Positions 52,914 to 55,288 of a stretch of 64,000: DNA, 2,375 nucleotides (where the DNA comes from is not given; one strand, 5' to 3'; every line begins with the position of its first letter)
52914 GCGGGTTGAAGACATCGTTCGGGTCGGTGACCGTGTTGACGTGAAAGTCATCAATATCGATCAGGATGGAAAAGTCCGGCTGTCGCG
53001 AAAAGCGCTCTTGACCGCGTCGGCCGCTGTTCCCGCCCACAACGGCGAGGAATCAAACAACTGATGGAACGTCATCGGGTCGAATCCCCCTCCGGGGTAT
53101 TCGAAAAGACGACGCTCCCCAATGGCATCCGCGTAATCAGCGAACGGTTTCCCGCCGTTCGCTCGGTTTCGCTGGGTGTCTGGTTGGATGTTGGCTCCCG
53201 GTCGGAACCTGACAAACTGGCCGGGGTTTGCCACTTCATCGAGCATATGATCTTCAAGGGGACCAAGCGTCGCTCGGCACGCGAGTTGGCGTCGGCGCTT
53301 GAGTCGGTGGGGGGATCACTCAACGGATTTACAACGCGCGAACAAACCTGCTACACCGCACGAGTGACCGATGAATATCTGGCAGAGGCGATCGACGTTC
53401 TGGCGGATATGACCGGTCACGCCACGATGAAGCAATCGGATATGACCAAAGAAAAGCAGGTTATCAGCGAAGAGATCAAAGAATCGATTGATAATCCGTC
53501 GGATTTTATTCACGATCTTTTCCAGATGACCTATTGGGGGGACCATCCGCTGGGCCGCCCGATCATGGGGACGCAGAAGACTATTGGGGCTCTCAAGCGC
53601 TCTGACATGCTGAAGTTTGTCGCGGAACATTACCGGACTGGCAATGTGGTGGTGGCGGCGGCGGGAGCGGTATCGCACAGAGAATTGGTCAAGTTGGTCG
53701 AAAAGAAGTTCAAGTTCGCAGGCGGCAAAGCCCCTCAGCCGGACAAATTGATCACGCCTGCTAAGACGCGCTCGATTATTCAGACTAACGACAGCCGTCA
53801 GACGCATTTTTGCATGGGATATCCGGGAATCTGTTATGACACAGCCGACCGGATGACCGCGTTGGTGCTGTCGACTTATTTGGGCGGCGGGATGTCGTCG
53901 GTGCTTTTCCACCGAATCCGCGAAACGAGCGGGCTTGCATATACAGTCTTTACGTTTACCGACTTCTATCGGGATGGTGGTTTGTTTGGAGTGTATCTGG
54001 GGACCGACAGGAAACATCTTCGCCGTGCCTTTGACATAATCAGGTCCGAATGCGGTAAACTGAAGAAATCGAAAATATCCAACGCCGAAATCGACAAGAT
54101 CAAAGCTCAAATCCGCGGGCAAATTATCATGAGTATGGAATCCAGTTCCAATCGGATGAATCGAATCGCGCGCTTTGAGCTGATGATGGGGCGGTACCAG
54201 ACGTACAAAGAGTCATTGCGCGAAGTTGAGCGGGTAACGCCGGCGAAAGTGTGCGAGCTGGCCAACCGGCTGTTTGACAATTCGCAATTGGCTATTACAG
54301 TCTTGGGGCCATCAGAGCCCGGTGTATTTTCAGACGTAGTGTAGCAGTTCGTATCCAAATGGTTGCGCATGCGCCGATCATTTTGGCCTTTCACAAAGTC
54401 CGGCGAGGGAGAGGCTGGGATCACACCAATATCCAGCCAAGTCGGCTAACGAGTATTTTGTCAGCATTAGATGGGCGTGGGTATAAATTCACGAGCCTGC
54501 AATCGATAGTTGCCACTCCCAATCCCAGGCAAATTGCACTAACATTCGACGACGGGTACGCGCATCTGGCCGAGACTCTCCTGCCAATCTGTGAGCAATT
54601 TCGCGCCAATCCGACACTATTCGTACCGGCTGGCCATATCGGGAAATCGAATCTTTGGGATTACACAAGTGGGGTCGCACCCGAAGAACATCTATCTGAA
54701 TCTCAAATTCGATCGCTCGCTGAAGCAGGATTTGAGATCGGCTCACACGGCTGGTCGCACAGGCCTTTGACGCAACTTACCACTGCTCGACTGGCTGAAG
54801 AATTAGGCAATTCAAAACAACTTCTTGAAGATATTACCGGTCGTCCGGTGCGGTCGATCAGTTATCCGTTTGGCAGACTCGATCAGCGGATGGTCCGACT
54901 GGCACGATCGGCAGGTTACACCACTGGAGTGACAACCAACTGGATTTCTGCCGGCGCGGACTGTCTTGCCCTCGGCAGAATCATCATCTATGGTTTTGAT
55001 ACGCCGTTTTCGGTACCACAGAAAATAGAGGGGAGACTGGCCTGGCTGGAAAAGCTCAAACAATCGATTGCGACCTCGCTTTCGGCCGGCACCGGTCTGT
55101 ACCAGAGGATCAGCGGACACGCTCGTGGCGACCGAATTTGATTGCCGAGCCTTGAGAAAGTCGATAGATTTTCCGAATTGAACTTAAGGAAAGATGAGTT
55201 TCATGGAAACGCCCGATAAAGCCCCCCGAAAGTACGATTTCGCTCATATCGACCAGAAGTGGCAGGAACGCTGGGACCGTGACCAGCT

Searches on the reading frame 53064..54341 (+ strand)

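Call 93: search_protein_families(library=pfam, proteins=[window:53064-54341:+], max_evalue=0.00001)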
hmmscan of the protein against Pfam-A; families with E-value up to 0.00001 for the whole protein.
window:53064-54341:+ (426 aa): 2 families
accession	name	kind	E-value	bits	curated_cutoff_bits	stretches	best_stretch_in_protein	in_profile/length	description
PF00675.25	Peptidase_M16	-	9.8e-42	142.8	22.3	1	23-170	1-148/149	Insulinase (Peptidase family M16)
PF05193.26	Peptidase_M16_C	-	3.8e-37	128.3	23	1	177-349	2-180/181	Peptidase M16 inactive domain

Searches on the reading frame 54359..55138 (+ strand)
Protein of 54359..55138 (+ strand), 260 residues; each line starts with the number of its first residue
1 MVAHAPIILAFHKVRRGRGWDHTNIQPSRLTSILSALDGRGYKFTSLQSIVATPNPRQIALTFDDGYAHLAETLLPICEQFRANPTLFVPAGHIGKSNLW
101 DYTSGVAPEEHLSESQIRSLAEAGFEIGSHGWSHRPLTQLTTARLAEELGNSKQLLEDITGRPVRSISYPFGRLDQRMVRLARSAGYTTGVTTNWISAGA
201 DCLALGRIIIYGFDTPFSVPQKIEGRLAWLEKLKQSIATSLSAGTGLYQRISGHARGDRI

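Call 93: search_protein_families(library=pfam, proteins=[window:54359-55138:+], max_evalue=0.00001)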
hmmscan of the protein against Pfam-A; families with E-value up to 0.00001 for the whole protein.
window:54359-55138:+ (260 aa): 1 family
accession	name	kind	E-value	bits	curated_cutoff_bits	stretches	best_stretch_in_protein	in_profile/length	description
PF01522.26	Polysacc_deac_1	-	7.2e-28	97.5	23.1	1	54-189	4-123/124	Polysaccharide deacetylase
